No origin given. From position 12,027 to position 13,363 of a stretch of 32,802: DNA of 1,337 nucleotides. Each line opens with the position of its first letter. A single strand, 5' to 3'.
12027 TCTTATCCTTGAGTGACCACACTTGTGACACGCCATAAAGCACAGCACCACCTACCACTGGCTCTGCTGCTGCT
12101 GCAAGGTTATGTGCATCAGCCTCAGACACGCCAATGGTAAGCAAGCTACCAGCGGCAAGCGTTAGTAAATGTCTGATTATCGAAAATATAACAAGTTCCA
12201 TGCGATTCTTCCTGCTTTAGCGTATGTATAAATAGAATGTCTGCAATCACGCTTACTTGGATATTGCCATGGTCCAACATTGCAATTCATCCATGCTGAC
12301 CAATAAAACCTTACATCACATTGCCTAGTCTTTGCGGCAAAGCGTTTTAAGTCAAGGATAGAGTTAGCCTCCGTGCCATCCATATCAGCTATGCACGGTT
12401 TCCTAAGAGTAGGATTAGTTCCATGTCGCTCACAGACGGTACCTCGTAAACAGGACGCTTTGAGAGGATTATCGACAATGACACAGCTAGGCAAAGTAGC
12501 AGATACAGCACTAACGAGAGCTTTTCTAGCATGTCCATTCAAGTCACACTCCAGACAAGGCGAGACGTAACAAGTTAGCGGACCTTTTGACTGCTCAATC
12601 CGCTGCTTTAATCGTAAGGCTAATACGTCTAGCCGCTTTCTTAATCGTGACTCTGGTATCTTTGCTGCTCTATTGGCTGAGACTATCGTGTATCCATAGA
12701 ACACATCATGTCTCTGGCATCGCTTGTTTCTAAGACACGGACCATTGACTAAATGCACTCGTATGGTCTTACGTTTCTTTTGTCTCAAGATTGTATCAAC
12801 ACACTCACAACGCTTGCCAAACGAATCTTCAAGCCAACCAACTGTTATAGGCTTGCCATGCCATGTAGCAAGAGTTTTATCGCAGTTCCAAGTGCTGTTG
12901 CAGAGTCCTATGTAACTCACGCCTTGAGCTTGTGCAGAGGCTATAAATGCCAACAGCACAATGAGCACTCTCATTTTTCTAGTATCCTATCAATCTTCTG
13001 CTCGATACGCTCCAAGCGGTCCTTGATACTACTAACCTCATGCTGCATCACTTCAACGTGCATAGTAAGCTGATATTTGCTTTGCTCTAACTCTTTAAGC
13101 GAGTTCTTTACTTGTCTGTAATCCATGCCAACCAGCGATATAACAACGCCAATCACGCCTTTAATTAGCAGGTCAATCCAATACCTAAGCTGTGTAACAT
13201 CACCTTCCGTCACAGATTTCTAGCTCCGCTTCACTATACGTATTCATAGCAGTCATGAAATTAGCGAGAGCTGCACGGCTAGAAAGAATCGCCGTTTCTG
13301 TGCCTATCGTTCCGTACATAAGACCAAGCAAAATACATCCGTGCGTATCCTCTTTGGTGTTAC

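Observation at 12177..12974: Secreted, basic, 16-cysteine protein of unknown family inside the lysis cassette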

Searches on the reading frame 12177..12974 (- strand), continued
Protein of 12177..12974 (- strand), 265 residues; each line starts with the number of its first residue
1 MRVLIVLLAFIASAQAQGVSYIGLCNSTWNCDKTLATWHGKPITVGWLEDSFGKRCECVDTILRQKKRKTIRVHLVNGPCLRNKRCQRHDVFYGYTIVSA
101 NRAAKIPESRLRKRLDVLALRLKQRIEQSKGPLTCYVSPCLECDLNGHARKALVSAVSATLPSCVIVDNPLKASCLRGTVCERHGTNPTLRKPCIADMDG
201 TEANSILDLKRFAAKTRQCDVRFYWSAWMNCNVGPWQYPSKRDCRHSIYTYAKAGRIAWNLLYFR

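Call 58: find_encoding_contigs(protein=P0146, flank=6000, max_places=2)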
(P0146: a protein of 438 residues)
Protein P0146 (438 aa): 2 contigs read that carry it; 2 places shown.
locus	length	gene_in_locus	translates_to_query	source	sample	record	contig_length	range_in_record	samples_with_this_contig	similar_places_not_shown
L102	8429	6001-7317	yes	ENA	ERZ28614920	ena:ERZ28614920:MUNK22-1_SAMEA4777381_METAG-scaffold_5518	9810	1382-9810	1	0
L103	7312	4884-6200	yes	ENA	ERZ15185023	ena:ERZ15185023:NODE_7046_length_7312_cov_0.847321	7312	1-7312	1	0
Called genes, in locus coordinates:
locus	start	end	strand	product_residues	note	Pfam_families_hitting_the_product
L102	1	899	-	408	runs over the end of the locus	PF05935:Arylsulfotrans, PF13360:PQQ_2 (faint), PF14269:Arylsulfotran_2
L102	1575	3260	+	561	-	PF02366:PMT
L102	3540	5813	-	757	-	PF00708:Acylphosphatase, PF07503:zf-HYPF, PF01300:Sua5_yciO_yrdC, PF17788:HypF_C, PF22521:HypF_C_2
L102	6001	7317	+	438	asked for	-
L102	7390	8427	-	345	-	?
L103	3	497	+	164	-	?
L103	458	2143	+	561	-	PF02366:PMT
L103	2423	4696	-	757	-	PF00708:Acylphosphatase, PF07503:zf-HYPF, PF01300:Sua5_yciO_yrdC, PF17788:HypF_C, PF22521:HypF_C_2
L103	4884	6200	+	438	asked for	-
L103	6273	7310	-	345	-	?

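Call 61: find_homologous_proteins(query=A3, max_evalue=0.00001)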
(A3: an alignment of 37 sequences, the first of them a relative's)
Query A3 (37 sequences) (390 aa, profile of the alignment): 11 proteins with E <= 0.00001 among 6586 candidates.
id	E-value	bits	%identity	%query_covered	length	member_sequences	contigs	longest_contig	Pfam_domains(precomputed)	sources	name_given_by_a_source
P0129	2.6e-132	459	100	100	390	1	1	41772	-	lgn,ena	-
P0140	7.4e-127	441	42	93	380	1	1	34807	-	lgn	-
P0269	2.4e-123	430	49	99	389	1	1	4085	-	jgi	jgi:hypothetical protein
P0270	2.5e-122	426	47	91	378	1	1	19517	-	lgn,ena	-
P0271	2.5e-91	324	61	70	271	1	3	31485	-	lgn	-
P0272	1.5e-90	322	63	70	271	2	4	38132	-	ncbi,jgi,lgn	jgi:hypothetical protein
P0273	6.6e-88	313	42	62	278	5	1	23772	-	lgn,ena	-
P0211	2.6e-79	285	25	66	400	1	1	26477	-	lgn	-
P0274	1.2e-78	283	44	69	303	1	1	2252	-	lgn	-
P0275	3.5e-69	252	42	63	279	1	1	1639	-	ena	-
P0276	1.9e-63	233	58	58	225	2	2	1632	-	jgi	jgi:hypothetical protein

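Call 70: predict_structure(alignment_id=A3)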
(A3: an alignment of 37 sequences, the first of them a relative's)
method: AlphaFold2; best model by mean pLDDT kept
length: 390 residues; sequences in the alignment: 37
mean_pLDDT: 93.8   pTM: 0.88
mean pLDDT of the five models: 93.8, 93.0, 92.8, 92.5, 92.4
residues with pLDDT >= 90: 334; 70-90: 46; 50-70: 10; < 50: 0
segments of 3 or more residues with pLDDT < 50: none
pLDDT, mean of each block of 10 residues (from residue 1): 78 80 83 97 97 98 95 98 98 95 97 98 98 97 97 97 98 98 93 86 81 92 93 95 86 95 93 94 97 96 89 91 96 98 97 96 96 98 96
secondary structure, 60 per line:
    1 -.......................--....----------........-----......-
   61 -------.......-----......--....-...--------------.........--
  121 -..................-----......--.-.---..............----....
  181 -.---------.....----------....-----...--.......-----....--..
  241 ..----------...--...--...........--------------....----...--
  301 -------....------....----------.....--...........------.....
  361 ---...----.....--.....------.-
elements in order: H2-24 E27-30 H41-48 E54-59 H68-74 E80-85 H110-118 H122-139 E145-150 H159-172 E177-180 E192-196 E207-210 H221-227 E233-236 H239-242 H263-273 H288-291 E296-298 E308-311 E318-321 E332-336 E339-349 E356-360 E371-375 E378-382

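Call 72: fold_search(model_id=the predicted structure, library=pdb)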
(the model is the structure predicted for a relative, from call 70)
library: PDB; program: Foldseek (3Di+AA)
matches with E <= 10: 1251; with E <= 0.001: 10
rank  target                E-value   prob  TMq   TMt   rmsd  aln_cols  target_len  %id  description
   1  9hyx_A                1.3e-04  0.99  0.33  0.31  13.3       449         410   10  AlfB fucosidase in complex with Fucose (released 2025-06-04)
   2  9hyj_F                1.4e-04  0.99  0.33  0.31  12.8       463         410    9  AlfB fucosidase in complex with Fucose (released 2025-06-04)
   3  9hyj_A                1.7e-04  0.99  0.31  0.29  13.1       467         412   10  AlfB fucosidase in complex with Fucose (released 2025-06-04)
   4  9hyx_B                2.0e-04  0.99  0.33  0.32  13.3       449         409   10  AlfB fucosidase in complex with Fucose (released 2025-06-04)
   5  8ges_C                2.2e-04  1.00  0.37  0.25  11.8       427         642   11  R. hominis 2 beta-glucuronidase bound to UNC10201652-glucuronide (released 2024-02-14)
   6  8ozu_A                2.7e-04  0.99  0.31  0.30  12.9       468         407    9  Fucosidase crystal structure (released 2024-11-20)
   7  8ozu_G                2.9e-04  0.99  0.34  0.32  12.1       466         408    8  Fucosidase crystal structure (released 2024-11-20)
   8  9hy7_D                4.0e-04  0.99  0.33  0.31  13.1       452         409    9  AlfB fucosidase in complex with Fucose (released 2025-06-04)
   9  6eon                  4.5e-04  0.99  0.39  0.23  20.2       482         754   12  Galactanase BT0290 (released 2017-11-29)
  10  8ozu_C                5.9e-04  0.99  0.33  0.32  12.8       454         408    9  Fucosidase crystal structure (released 2024-11-20)
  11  3w5f_A                1.6e-03  0.98  0.36  0.22  12.3       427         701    9  Crystal structure of tomato beta-galactosidase 4 (released 2014-01-29)
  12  6mvg_A                1.8e-03  0.98  0.37  0.25  11.3       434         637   10  Crystal structure of FMN-binding beta-glucuronidase from Ruminococcus gnavus (released 2019-01-30)
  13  5oye_B                2.6e-03  0.99  0.34  0.36   9.3       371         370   10  GH5 endo-xyloglucanase from Cellvibrio japonicus (released 2018-02-07)
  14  4a22_A                4.0e-03  0.85  0.25  0.29  13.8       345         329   12  Structure of Mycobacterium tuberculosis fructose 1,6-bisphosphate aldolase bound to N-(4-hydroxybutyl)- glycolohydroxa (released 2011-10-12)
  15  3kzs_B                4.2e-03  0.80  0.30  0.27  15.3       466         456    8  Crystal structure of glycosyl hydrolase family 5 (NP_809925.1) from BACTEROIDES THETAIOTAOMICRON VPI-5482 at 2.10 A re (released 2010-12-29)
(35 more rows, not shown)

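Call 73: search_protein_families(library=ncbifam, alignment_id=A2, max_evalue=0.1)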
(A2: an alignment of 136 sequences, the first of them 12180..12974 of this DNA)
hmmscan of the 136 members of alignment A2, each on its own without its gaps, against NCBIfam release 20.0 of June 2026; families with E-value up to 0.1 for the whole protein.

A. member 1, window:12180-12974:- (265 aa): 0 families

B. families by the number of members that match (of 136 scanned): 13 families
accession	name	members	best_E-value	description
NF058595.1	invert_tail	3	0.0057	lipo-invert putative C-terminal anchoring domain-containing protein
NF046004.1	ICE_Mbov_0401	1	0.0042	Mbov_0401 family ICE element transposase-like protein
NF041903.1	exo-PATE_PelX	1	0.025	pectate disaccharide-lyase PelX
TIGR04200.2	targ_of_XrtJ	1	0.028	PExPT-CTERM protein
NF041621.1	MXAN_5187_C_dom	1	0.029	MXAN_5187 C-terminal domain-containing protein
NF040999.1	pilin_ComGC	1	0.031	competence type IV pilus major pilin ComGC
NF041529.1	LvhB7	1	0.043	T4SS-associated protein LvhB7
NF004386.0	PRK05749.1-2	1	0.045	lipid IV(A) 3-deoxy-D-manno-octulosonic acid transferase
NF040718.1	BcsP_of_Ic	1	0.057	cellulose biosynthesis protein BcsP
TIGR02010.1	IscR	1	0.058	Fe-S cluster assembly transcriptional regulator IscR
NF001607.0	PRK00398.1-4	1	0.066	DNA-directed RNA polymerase subunit P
NF049950.1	IsopEpoxGlthnTfaseIsoI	1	0.068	iIsoprene-epoxide--glutathione S-transferase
TIGR00469.1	pheS_mito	1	0.08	phenylalanine--tRNA ligase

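Call 89: search_dna_similar(query=P0129, collection=phages, mode=protein, max_evalue=0.001, max_rows=20)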
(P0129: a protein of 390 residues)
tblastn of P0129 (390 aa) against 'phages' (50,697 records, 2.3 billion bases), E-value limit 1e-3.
No match.

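Call 90: search_dna_similar(query=P0215, collection=phages, mode=protein, max_evalue=0.001, max_rows=20)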
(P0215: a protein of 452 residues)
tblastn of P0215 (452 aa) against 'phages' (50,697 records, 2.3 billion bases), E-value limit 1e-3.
No match.

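Call 91: search_dna_similar(query=P0218, collection=phages, mode=protein, max_evalue=0.001, max_rows=20)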
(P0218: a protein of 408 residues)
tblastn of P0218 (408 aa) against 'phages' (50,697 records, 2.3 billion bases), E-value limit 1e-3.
No match.

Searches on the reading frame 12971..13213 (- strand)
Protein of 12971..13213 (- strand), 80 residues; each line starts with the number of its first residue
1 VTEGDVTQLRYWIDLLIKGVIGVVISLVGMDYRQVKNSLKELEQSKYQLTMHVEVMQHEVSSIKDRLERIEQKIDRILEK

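Call 3: search_protein_families(library=pfam, proteins=[window:12971-13213:-], max_evalue=1)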
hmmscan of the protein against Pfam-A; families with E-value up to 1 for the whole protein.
window:12971-13213:- (80 aa): 10 families
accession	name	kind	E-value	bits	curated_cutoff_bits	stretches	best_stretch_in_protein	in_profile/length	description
PF05377.16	FlaC_arch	-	0.00066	20.5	27.8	1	39-78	2-41/55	Flagella accessory protein C (FlaC)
PF10498.14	IFT57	-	0.0013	18.2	40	1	31-75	276-320/360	Intra-flagellar transport protein 57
PF06005.17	ZapB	-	0.02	15.8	31.5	1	33-80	21-68/71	Cell division protein ZapB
PF23856.1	DUF7219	-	0.04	14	27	1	32-51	37-56/61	Family of unknown function (DUF7219)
PF11932.13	DUF3450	-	0.04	13.6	32.6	1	31-73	52-94/241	Protein of unknown function (DUF3450)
PF08295.17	Sin3_corepress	-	0.045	14.2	25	1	33-73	54-94/98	Sin3 family co-repressor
PF14712.11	Snapin_Pallidin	-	0.062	14.2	29.6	1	32-76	15-63/89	Snapin/Pallidin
PF06295.17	ZapG-like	-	0.067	13.7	33.5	1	13-77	3-68/123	Z-ring associated protein G-like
PF13675.11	PilJ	-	0.16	12.5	26.6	1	33-78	45-92/114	Type IV pili methyl-accepting chemotaxis transducer N-term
PF04210.18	MtrG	-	0.25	11.7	27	1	54-76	6-28/64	Tetrahydromethanopterin S-methyltransferase, subunit G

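Call 4: search_protein_families(library=phrogs, proteins=[window:12971-13213:-], max_evalue=0.1)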
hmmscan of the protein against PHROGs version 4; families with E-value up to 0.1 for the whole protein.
window:12971-13213:- (80 aa): 10 families
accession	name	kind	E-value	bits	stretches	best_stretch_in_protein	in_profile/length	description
phrog_6179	-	unknown function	3.7e-05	25.3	1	14-75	4-65/93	-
phrog_5553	-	unknown function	0.00031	22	1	33-80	17-64/114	-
phrog_1009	-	unknown function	0.00067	20.7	1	19-78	16-82/103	-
phrog_1863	-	unknown function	0.0061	17.5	1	17-79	11-72/97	-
phrog_1625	-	moron, auxiliary metabolic gene and host takeover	0.0097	16.9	1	36-75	69-108/110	involved in bacteriocin production or immunity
phrog_6631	-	unknown function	0.018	15.5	1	16-75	10-70/251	-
phrog_462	-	other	0.021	16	0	17-78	18-94/101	lipoprotein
phrog_739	-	lysis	0.037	15.2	1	15-76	10-73/122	Rz-like spanin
phrog_5218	-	unknown function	0.043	12.8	1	27-75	40-88/1599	-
phrog_5962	-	unknown function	0.085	14.4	0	23-77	10-70/109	-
